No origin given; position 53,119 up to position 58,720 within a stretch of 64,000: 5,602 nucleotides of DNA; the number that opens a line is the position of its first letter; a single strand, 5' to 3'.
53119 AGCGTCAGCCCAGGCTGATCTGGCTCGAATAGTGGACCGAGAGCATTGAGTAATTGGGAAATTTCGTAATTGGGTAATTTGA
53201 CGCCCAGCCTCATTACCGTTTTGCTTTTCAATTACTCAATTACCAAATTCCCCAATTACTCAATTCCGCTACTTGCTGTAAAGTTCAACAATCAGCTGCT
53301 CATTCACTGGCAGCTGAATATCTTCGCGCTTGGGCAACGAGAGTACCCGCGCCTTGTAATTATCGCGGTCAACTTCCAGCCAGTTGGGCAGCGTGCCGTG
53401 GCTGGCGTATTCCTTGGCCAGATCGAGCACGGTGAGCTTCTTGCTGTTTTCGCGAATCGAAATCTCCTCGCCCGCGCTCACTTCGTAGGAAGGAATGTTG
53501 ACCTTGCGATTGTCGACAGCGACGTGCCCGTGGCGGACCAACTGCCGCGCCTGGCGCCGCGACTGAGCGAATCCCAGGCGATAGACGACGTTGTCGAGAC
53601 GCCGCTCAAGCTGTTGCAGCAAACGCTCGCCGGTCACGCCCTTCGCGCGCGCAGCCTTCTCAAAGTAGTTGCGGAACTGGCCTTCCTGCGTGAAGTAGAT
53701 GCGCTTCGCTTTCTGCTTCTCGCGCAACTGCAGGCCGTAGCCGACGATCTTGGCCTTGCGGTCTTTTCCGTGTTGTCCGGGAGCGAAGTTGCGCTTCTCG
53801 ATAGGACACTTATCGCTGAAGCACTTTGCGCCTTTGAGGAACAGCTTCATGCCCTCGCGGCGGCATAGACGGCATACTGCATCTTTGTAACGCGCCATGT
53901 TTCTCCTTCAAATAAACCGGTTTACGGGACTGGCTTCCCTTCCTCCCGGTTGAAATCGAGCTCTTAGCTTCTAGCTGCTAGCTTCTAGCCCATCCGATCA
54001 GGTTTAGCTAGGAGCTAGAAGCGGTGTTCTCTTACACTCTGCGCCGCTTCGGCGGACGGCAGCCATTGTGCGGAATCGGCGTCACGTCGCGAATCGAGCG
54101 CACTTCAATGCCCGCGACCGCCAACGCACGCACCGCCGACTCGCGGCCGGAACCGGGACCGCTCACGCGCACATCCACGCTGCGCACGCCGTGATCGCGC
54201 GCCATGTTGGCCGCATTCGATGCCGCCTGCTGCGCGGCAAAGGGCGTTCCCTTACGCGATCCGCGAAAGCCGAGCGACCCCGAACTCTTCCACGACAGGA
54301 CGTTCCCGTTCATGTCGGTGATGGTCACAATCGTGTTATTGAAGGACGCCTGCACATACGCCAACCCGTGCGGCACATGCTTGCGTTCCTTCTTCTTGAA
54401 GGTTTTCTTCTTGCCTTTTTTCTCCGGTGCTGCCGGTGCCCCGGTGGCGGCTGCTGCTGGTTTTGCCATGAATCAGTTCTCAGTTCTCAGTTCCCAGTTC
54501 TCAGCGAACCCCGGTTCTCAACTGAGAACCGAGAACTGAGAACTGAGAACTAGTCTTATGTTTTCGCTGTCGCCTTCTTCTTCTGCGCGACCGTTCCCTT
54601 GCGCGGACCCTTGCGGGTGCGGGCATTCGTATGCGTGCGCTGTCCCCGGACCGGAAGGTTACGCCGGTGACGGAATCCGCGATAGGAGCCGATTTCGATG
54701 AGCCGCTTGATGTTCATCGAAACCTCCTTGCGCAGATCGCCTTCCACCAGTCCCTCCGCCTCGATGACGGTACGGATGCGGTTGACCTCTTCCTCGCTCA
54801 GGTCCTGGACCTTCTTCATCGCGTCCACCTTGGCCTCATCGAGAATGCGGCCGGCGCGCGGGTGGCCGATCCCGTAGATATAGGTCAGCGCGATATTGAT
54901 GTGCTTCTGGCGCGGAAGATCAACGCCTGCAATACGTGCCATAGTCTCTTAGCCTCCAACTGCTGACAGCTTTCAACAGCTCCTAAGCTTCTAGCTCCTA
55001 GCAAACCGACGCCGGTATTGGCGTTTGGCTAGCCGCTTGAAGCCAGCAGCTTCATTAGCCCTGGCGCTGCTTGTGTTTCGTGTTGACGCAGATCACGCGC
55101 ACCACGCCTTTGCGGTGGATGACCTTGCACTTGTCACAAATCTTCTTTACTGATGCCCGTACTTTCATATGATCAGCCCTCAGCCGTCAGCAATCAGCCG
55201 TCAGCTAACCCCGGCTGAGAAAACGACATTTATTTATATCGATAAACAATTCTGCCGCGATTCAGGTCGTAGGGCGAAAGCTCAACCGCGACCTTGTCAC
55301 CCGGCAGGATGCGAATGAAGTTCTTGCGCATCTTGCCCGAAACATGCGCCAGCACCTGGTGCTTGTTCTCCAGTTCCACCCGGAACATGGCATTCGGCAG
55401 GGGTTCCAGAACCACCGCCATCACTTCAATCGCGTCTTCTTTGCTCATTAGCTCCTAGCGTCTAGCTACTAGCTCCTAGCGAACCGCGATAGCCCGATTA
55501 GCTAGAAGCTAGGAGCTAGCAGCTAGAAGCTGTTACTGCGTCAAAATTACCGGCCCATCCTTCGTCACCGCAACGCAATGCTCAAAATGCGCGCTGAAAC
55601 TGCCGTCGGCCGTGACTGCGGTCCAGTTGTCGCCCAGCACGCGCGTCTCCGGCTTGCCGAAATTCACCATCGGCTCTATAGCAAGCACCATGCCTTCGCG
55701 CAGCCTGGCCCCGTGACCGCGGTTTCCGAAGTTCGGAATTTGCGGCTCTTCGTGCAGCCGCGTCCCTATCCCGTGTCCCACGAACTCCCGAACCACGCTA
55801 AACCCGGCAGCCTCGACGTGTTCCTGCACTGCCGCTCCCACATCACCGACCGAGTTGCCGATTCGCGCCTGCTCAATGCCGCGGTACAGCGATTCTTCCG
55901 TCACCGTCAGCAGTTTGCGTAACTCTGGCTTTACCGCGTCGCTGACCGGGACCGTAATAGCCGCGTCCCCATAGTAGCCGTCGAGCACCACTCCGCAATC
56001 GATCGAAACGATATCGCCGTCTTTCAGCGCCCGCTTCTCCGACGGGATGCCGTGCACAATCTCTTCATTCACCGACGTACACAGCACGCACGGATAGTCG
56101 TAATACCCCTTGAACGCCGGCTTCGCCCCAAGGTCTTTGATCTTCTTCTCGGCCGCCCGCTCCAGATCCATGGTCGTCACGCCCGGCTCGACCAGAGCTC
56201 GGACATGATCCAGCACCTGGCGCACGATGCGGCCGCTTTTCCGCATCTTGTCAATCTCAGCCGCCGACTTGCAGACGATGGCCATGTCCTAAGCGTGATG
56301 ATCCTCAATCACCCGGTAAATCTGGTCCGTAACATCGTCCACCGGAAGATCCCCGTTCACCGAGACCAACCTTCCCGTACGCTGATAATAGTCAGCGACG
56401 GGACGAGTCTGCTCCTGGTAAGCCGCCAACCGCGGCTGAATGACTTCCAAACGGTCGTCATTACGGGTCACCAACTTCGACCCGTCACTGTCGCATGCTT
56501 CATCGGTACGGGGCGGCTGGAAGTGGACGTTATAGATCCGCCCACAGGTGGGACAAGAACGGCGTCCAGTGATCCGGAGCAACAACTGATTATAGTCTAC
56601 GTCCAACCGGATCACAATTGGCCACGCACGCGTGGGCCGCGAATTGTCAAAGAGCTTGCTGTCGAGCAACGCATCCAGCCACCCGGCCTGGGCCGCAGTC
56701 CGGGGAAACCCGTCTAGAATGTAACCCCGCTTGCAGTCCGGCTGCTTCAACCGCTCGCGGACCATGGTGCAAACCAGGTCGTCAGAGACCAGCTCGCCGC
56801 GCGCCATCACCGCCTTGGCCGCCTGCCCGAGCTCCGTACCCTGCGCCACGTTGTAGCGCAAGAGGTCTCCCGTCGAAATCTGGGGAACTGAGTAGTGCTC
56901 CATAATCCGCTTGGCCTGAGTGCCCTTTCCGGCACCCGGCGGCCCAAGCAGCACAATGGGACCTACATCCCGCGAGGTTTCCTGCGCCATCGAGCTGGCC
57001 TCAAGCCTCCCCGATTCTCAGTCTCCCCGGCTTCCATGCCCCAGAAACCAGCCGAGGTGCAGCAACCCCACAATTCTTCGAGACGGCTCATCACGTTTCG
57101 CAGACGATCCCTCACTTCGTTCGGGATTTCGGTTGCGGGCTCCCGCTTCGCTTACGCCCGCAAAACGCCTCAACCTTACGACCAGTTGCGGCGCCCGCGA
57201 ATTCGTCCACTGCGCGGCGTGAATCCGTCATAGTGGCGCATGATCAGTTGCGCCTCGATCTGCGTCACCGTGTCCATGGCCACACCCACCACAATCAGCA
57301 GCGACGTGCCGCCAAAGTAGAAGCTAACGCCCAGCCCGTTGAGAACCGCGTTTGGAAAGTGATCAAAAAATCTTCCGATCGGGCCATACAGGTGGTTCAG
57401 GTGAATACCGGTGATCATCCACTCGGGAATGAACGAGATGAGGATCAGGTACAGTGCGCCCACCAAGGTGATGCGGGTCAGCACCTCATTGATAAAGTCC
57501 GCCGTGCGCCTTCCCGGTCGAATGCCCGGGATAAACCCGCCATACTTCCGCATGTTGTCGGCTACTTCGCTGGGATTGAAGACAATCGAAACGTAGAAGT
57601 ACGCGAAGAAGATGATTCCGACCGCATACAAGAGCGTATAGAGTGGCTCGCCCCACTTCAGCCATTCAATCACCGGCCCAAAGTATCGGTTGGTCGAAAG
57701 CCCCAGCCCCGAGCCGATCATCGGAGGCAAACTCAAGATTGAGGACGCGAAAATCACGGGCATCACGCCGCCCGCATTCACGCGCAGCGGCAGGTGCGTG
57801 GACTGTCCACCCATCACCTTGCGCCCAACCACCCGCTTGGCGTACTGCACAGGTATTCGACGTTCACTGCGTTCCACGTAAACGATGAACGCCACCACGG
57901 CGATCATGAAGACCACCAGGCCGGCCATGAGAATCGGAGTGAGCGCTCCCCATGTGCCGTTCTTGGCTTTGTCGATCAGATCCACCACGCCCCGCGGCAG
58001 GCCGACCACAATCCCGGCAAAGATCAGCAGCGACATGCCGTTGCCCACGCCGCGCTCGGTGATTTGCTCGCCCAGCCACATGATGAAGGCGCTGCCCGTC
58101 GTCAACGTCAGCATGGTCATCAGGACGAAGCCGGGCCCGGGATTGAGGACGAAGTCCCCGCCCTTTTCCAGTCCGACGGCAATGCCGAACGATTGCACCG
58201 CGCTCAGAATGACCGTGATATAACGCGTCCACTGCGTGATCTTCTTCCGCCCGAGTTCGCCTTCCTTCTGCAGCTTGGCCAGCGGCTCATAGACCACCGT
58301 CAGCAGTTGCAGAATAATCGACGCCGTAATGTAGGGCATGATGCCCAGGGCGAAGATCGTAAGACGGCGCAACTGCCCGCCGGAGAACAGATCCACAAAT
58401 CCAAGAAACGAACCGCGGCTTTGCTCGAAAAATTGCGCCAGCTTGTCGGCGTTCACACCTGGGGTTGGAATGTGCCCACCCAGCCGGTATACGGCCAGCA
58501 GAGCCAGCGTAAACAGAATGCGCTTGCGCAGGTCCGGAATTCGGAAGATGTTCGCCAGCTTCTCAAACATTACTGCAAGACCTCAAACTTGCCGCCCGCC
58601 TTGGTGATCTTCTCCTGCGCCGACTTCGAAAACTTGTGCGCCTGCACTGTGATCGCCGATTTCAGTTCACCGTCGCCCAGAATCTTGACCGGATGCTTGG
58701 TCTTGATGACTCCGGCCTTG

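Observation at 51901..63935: Ribosomal-protein operon spacers are filled with imperfect hairpins whose arms are tandem heptamer words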

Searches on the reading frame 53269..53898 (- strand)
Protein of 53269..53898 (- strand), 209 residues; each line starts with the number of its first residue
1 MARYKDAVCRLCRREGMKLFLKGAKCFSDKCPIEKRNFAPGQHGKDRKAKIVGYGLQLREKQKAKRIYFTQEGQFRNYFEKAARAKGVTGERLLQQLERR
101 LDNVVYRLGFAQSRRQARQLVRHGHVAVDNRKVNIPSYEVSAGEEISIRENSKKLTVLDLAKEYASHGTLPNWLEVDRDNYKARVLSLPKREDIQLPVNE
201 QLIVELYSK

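Call 66: search_protein_families(library=pfam, proteins=[window:53269-53898:-], max_evalue=0.00001)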
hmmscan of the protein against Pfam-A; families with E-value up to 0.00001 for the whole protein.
window:53269-53898:- (209 aa): 2 families
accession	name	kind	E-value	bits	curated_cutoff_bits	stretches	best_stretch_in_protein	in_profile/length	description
PF00163.24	Ribosomal_S4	-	4.2e-31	107.9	23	1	3-98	1-95/95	Ribosomal protein S4/S9 N-terminal domain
PF01479.30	S4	-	5.7e-22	77.6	22.8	1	99-146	1-48/48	S4 domain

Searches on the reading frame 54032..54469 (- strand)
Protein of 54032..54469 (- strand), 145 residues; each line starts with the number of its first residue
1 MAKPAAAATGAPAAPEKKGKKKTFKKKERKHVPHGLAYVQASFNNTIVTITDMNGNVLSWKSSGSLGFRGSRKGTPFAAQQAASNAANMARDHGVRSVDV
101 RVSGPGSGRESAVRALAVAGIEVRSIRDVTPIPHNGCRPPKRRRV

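Call 66: search_protein_families(library=pfam, proteins=[window:54032-54469:-], max_evalue=0.00001)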
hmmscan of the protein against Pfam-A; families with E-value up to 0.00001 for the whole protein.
window:54032-54469:- (145 aa): 1 family
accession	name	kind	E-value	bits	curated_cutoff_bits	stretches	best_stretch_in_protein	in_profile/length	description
PF00411.24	Ribosomal_S11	-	3.1e-48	163.2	25.1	1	35-144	1-110/110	Ribosomal protein S11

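Call 72: find_homologous_proteins(query=window:54032-54469:-, max_evalue=1e-20)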
Query window:54032-54469:- (145 aa): 7999 proteins with E <= 1e-20 among 8000 candidates; the best 120 are listed.
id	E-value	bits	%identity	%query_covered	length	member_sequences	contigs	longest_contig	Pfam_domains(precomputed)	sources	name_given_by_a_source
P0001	3.7e-83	295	97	79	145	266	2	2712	PF00411.25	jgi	jgi:small subunit ribosomal protein S11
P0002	4.8e-83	294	97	100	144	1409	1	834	PF00411.25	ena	-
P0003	2.2e-81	289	92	79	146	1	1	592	PF00411.25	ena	-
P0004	4.0e-80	285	92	100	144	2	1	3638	PF00411.25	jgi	-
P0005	6.3e-80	284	92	100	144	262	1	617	PF00411.25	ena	-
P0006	9.4e-80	284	93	79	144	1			PF00411.25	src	-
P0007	1.5e-79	283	92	100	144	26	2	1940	PF00411.25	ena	-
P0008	2.0e-79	282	90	79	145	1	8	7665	PF00411.25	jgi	jgi:small subunit ribosomal protein S11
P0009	2.5e-79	282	90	79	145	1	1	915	PF00411.25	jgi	jgi:small subunit ribosomal protein S11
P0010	3.3e-79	282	90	79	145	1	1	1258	PF00411.25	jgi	-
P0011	3.6e-79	282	90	79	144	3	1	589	PF00411.25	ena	-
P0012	4.8e-79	281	90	79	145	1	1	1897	PF00411.25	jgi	jgi:small subunit ribosomal protein S11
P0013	5.2e-79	281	90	79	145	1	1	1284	PF00411.25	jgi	jgi:small subunit ribosomal protein S11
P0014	5.6e-79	281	91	81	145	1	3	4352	PF00411.25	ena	-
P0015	5.7e-79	281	93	79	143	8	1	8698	PF00411.25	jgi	jgi:small subunit ribosomal protein S11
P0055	6.7e-77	274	89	100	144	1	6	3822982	PF00411.25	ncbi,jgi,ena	jgi:small subunit ribosomal protein S11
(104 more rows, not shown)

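Call 80: find_encoding_contigs(protein=P0055, flank=10000, max_places=3)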
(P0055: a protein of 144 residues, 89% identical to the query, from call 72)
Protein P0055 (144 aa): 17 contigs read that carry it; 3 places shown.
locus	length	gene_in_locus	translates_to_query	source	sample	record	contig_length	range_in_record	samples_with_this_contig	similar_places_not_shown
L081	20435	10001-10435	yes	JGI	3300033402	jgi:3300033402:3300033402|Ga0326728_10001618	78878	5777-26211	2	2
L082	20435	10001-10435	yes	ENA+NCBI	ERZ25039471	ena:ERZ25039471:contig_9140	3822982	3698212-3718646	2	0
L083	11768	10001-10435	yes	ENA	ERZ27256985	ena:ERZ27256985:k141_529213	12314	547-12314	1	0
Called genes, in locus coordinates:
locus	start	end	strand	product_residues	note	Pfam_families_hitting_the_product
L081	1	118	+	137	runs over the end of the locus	PF00252:Ribosomal_L16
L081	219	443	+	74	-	PF00831:Ribosomal_L29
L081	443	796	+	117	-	PF00366:Ribosomal_S17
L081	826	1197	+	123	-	PF00238:Ribosomal_L14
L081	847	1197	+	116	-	PF00238:Ribosomal_L14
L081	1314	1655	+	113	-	PF00467:KOW, PF17136:ribosomal_L24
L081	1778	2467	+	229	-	PF00281:Ribosomal_L5, PF00673:Ribosomal_L5_C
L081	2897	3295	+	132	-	PF00410:Ribosomal_S8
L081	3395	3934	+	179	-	PF00347:Ribosomal_L6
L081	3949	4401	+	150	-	PF00861:Ribosomal_L18p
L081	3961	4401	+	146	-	PF00861:Ribosomal_L18p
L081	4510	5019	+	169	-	PF00333:Ribosomal_S5, PF03719:Ribosomal_S5_C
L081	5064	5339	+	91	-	PF00327:Ribosomal_L30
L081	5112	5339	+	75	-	PF00327:Ribosomal_L30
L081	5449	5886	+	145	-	PF00828:Ribosomal_L27A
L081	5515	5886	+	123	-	PF00828:Ribosomal_L27A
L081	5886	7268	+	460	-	PF00344:SecY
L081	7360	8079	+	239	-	PF00406:ADK, PF13207:AAA_17, PF17213:Hydin_ADK (faint), PF05191:ADK_lid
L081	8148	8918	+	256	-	PF00557:Peptidase_M24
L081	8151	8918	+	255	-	PF00557:Peptidase_M24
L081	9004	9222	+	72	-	PF01176:eIF-1a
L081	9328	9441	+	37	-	PF00444:Ribosomal_L36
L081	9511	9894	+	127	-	PF00416:Ribosomal_S13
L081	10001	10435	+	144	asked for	PF00411:Ribosomal_S11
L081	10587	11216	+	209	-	PF00163:Ribosomal_S4, PF22421:SYY_C-terminal (faint), PF01479:S4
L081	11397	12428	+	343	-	PF01193:RNA_pol_L, PF01000:RNA_pol_A_bac, PF03118:RNA_pol_A_CTD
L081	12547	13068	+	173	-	PF01196:Ribosomal_L17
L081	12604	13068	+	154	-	PF01196:Ribosomal_L17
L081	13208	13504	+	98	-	-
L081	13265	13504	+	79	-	-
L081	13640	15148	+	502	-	PF00478:IMPDH, PF00571:CBS, PF03060:NMO, PF01070:FMN_dh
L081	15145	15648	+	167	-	PF04892:VanZ-LLP1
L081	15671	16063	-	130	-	-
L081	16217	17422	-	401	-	PF07690:MFS_1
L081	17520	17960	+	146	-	PF09969:DUF2203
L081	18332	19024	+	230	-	PF02368:Big_2 (weak)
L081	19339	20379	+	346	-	PF08239:SH3_3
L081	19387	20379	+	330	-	PF08239:SH3_3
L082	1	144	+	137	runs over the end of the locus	PF00252:Ribosomal_L16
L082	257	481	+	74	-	PF00831:Ribosomal_L29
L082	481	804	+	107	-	PF00366:Ribosomal_S17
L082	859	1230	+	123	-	PF00238:Ribosomal_L14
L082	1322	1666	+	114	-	PF00467:KOW, PF17136:ribosomal_L24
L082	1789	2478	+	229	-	PF00281:Ribosomal_L5, PF00673:Ribosomal_L5_C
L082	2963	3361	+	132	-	PF00410:Ribosomal_S8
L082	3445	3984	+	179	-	PF00347:Ribosomal_L6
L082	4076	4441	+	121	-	PF00861:Ribosomal_L18p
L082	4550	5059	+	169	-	PF00333:Ribosomal_S5, PF03719:Ribosomal_S5_C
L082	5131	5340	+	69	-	PF00327:Ribosomal_L30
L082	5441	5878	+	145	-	PF00828:Ribosomal_L27A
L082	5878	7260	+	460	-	PF00344:SecY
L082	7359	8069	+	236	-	PF17213:Hydin_ADK (faint), PF00406:ADK, PF13207:AAA_17, PF05191:ADK_lid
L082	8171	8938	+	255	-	PF00557:Peptidase_M24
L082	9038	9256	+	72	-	PF01176:eIF-1a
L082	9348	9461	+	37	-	PF00444:Ribosomal_L36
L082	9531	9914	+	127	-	PF00416:Ribosomal_S13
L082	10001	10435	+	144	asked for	PF00411:Ribosomal_S11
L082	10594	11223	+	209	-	PF00163:Ribosomal_S4, PF22421:SYY_C-terminal (faint), PF01479:S4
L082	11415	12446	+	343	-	PF01193:RNA_pol_L, PF01000:RNA_pol_A_bac, PF03118:RNA_pol_A_CTD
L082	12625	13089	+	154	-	PF01196:Ribosomal_L17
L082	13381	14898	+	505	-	PF13231:PMT_2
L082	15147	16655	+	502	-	PF00478:IMPDH, PF00571:CBS, PF01070:FMN_dh, PF03060:NMO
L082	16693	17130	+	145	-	PF04892:VanZ-LLP1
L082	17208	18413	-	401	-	PF07690:MFS_1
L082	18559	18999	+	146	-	PF09969:DUF2203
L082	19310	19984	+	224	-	PF02368:Big_2 (weak)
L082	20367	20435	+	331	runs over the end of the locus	PF08239:SH3_3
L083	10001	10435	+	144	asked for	PF00411:Ribosomal_S11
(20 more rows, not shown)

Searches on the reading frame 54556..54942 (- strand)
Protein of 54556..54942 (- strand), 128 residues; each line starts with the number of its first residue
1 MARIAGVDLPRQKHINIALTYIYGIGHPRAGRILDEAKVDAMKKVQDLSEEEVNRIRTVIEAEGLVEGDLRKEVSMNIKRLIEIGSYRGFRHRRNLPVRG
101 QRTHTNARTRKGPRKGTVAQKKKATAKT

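Call 66: search_protein_families(library=pfam, proteins=[window:54556-54942:-], max_evalue=0.00001)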
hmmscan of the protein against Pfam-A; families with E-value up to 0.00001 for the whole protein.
window:54556-54942:- (128 aa): 1 family
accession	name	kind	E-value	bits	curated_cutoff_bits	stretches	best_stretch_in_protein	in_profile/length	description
PF00416.27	Ribosomal_S13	-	5.1e-33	114.7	31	1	3-109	1-128/128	Ribosomal protein S13/S18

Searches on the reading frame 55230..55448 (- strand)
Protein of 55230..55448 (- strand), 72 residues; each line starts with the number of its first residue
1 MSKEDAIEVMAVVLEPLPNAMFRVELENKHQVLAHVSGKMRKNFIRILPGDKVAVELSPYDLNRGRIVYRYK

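Call 66: search_protein_families(library=pfam, proteins=[window:55230-55448:-], max_evalue=0.00001)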
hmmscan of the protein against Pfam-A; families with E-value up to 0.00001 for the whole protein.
window:55230-55448:- (72 aa): 1 family
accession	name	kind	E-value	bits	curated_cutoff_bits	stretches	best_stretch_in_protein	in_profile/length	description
PF01176.25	eIF-1a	-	1.4e-28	98.7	30.2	1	7-70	1-64/64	Translation initiation factor 1A / IF-1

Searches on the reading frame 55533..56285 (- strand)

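Call 66: search_protein_families(library=pfam, proteins=[window:55533-56285:-], max_evalue=0.00001)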
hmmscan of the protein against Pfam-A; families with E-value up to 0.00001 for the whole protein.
window:55533-56285:- (250 aa): 1 family
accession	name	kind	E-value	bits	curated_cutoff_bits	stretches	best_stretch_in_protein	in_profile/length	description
PF00557.29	Peptidase_M24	-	2.6e-55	187.9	23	1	12-242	1-208/208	Metallopeptidase family M24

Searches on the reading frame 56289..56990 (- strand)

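Call 66: search_protein_families(library=pfam, proteins=[window:56289-56990:-], max_evalue=0.00001)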
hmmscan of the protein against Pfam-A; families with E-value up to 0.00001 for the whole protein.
window:56289-56990:- (233 aa): 3 families
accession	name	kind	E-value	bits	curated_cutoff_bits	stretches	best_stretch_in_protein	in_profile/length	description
PF00406.28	ADK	-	1.3e-49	168.6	26.8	1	14-206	1-150/151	Adenylate kinase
PF13207.12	AAA_17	-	4.6e-23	82.4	27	1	15-119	1-102/136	AAA domain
PF05191.20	ADK_lid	-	1.5e-13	50.8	26.6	1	143-178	1-36/36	Adenylate kinase, active site lid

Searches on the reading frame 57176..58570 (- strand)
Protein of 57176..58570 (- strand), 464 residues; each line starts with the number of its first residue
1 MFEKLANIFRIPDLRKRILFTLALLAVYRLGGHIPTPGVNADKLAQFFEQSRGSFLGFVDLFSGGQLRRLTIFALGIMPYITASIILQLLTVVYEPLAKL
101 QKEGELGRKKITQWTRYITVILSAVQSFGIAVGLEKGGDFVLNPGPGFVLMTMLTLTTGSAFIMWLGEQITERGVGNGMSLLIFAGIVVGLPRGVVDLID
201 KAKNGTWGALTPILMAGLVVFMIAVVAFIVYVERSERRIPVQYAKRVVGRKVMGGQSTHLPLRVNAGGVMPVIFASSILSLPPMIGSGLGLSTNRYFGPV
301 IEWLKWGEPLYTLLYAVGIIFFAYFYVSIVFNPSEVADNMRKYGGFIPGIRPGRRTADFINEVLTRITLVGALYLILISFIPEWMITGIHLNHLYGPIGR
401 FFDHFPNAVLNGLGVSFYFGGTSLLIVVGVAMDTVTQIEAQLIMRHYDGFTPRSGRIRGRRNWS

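Call 66: search_protein_families(library=pfam, proteins=[window:57176-58570:-], max_evalue=0.00001)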
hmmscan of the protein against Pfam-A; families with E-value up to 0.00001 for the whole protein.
window:57176-58570:- (464 aa): 1 family
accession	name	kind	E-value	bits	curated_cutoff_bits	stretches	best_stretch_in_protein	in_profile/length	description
PF00344.25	SecY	-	2.5e-114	382.2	32.2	1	71-435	1-306/306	SecY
